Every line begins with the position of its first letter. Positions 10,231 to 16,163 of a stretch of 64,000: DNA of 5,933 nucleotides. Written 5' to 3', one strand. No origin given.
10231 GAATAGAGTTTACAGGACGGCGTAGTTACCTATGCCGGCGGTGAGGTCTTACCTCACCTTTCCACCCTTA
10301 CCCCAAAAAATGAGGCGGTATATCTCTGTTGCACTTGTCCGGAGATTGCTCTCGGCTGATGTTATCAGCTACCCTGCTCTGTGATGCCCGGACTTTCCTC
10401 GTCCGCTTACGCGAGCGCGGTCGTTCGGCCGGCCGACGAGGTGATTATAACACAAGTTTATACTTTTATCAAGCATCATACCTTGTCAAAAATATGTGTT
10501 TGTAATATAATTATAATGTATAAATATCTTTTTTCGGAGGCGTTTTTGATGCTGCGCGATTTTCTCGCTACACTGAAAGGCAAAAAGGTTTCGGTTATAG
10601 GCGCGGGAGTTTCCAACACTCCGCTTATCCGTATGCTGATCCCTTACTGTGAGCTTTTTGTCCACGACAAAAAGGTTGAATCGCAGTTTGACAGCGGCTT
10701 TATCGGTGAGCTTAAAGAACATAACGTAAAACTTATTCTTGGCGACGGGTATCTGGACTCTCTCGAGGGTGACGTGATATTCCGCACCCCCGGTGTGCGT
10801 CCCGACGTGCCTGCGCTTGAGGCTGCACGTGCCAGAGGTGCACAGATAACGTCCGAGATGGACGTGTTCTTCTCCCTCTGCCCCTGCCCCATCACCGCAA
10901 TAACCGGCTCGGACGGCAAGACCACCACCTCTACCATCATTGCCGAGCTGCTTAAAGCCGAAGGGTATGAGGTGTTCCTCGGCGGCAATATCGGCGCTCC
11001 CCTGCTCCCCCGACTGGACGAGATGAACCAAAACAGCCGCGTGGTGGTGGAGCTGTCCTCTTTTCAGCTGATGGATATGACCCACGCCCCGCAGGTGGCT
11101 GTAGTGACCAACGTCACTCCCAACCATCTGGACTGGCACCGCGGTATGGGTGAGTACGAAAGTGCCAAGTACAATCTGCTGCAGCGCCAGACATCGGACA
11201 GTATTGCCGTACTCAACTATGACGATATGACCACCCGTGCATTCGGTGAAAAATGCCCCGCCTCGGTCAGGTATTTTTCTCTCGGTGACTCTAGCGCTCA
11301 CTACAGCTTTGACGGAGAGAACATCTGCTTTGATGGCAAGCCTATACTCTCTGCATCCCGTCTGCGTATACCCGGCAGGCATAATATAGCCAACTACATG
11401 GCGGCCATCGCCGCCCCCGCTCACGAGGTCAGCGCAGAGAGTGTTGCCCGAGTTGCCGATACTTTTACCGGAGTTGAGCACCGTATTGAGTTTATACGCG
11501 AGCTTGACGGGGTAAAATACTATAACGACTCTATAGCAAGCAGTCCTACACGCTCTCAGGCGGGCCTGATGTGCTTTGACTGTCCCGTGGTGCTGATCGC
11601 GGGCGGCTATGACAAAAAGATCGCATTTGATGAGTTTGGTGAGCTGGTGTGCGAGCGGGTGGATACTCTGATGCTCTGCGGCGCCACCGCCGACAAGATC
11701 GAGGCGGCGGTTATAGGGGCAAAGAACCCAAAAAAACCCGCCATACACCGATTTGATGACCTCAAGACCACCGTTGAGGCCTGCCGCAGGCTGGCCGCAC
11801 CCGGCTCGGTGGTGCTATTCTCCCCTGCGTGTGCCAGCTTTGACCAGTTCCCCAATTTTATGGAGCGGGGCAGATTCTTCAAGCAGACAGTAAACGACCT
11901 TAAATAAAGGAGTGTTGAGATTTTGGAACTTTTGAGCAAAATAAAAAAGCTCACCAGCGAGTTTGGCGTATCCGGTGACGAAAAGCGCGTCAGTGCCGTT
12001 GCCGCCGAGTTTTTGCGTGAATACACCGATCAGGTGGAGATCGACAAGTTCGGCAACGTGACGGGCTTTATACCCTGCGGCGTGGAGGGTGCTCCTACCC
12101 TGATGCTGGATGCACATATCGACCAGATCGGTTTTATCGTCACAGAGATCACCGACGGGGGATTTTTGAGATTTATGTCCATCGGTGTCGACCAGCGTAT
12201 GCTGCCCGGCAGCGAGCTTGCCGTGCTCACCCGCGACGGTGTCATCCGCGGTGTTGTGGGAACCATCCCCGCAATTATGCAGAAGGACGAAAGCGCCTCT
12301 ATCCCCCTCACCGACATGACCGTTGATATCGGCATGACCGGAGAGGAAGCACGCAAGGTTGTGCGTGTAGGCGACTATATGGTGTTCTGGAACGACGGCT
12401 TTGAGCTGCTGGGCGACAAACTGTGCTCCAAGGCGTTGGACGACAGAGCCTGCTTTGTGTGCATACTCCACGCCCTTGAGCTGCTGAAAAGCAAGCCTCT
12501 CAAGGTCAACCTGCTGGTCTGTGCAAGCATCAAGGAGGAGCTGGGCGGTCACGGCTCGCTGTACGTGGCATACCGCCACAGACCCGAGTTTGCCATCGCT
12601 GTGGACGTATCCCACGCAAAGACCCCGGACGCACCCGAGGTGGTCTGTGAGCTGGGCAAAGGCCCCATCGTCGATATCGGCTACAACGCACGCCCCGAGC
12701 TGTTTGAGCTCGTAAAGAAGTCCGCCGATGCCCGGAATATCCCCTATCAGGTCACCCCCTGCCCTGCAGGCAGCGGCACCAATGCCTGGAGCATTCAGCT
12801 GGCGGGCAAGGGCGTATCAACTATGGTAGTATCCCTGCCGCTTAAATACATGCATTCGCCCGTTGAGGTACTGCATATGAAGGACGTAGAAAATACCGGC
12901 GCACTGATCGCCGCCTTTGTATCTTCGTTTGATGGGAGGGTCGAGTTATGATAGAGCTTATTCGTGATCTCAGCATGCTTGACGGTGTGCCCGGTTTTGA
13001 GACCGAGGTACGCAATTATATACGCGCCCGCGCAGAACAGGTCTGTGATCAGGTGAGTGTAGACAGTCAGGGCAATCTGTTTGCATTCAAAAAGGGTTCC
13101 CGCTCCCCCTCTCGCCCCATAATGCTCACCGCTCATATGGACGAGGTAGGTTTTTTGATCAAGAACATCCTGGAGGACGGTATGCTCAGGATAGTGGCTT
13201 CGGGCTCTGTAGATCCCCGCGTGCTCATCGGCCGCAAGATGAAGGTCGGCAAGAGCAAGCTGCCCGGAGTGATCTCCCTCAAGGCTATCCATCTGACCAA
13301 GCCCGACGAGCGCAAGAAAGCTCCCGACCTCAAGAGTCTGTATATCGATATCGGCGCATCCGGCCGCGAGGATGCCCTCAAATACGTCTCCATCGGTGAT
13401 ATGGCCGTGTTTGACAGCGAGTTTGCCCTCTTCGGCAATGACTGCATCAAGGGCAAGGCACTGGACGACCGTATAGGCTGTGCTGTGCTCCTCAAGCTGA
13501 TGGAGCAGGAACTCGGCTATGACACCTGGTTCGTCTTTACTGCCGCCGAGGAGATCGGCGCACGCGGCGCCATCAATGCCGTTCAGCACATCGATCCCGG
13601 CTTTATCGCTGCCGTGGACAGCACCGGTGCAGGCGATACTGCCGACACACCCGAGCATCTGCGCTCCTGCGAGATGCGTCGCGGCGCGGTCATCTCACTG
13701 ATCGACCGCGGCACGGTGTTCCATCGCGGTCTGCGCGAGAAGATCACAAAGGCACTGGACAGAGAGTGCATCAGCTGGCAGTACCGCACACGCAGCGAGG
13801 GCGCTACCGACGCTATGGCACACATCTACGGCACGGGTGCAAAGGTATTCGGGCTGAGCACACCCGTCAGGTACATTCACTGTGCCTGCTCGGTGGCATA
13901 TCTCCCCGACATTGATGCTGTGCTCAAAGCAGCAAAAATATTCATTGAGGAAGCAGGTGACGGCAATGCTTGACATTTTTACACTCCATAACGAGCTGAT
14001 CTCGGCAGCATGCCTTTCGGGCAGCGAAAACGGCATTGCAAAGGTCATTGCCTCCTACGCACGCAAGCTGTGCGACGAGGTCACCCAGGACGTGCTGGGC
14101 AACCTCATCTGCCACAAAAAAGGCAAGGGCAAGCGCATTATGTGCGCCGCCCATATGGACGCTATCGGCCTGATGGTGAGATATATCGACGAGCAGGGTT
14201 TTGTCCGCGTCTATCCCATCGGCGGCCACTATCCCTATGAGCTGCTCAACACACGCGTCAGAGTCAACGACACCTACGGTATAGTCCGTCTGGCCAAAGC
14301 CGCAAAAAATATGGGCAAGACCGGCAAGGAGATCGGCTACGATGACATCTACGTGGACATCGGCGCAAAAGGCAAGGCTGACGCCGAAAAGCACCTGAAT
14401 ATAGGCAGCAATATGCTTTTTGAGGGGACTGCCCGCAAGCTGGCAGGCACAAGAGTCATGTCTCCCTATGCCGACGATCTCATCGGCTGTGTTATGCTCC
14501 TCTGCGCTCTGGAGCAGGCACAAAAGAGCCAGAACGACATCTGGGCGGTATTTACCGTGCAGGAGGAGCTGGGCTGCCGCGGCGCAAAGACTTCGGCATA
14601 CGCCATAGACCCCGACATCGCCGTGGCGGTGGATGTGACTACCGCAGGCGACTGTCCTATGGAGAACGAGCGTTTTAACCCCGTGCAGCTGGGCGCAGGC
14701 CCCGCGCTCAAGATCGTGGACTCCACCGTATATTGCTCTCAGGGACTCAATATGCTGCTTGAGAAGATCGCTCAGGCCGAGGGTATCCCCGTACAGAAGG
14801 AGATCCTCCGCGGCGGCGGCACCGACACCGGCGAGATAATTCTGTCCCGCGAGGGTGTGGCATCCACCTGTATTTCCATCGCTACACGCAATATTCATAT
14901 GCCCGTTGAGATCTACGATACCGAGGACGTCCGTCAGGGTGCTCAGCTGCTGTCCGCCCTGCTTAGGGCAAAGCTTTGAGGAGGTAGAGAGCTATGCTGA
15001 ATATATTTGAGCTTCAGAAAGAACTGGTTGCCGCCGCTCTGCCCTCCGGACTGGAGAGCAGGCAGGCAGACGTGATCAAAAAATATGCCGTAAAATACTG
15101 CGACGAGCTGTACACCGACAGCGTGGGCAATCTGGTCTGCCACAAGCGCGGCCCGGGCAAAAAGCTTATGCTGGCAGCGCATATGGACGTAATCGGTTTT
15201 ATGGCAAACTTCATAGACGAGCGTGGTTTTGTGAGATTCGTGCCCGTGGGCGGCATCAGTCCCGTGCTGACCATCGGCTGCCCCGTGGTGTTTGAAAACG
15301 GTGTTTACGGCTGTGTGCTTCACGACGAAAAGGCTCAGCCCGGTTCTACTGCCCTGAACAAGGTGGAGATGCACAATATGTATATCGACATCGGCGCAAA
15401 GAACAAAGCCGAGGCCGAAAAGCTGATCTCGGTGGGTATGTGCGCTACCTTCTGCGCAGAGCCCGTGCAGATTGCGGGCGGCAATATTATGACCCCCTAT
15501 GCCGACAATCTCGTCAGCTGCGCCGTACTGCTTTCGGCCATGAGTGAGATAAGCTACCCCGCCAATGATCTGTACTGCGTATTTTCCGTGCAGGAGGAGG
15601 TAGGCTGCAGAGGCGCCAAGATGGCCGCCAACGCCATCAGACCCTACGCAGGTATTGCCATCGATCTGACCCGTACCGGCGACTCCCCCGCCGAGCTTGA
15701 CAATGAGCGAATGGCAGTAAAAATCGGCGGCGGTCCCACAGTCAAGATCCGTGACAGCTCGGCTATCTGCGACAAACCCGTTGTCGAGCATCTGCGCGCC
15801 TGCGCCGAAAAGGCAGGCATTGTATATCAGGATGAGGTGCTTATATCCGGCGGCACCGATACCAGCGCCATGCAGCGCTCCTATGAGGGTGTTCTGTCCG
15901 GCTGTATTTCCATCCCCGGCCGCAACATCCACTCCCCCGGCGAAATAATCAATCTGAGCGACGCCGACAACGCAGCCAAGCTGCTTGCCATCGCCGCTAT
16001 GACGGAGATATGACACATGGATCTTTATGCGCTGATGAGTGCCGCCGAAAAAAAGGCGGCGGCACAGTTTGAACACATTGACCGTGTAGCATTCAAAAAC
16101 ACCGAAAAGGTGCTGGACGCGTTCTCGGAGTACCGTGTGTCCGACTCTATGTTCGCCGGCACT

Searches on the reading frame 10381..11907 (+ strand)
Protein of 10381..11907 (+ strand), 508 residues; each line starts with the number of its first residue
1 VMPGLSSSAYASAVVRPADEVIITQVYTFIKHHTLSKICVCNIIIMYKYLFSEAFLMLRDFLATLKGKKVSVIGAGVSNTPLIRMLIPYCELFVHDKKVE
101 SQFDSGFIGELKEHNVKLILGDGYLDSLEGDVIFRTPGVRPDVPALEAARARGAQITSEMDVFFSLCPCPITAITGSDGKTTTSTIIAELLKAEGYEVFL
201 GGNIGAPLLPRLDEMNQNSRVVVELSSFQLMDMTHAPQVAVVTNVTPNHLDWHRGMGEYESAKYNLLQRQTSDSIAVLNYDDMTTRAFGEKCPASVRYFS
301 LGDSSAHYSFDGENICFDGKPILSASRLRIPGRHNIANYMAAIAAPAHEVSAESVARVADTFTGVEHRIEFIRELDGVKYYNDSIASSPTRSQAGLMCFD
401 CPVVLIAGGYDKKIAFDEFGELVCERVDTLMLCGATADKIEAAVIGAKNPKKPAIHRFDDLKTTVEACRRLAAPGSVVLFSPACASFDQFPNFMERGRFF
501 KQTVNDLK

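Call 54: search_protein_families(library=pfam, max_evalue=0.00001, proteins=[window:10381-11907:+])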
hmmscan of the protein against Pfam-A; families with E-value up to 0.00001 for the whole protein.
window:10381-11907:+ (508 aa): 2 families
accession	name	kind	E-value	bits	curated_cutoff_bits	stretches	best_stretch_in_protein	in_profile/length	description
PF08245.18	Mur_ligase_M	-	2.5e-30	106.4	24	1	174-345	1-199/200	Mur ligase middle domain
PF02875.26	Mur_ligase_C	-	1.8e-11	45.4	28.4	1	367-484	1-127/127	Mur ligase, glutamate ligase domain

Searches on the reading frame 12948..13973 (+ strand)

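Call 54: search_protein_families(library=pfam, max_evalue=0.00001, proteins=[window:12948-13973:+])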
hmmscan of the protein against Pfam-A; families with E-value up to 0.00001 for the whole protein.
window:12948-13973:+ (341 aa): 1 family
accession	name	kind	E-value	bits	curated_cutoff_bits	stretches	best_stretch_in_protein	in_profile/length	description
PF05343.19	Peptidase_M42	-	2.8e-75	253.5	23.2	1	42-326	1-290/292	M42 glutamyl aminopeptidase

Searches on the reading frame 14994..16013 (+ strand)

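Call 54: search_protein_families(library=pfam, max_evalue=0.00001, proteins=[window:14994-16013:+])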
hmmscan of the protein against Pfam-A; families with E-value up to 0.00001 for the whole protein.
window:14994-16013:+ (339 aa): 2 families
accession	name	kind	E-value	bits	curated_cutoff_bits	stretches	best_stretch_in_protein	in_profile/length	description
PF05343.19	Peptidase_M42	-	1.1e-73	248.3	23.2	1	45-330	1-292/292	M42 glutamyl aminopeptidase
PF01546.33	Peptidase_M20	-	3.1e-08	34.2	24.6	1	178-335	42-204/206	Peptidase family M20/M25/M40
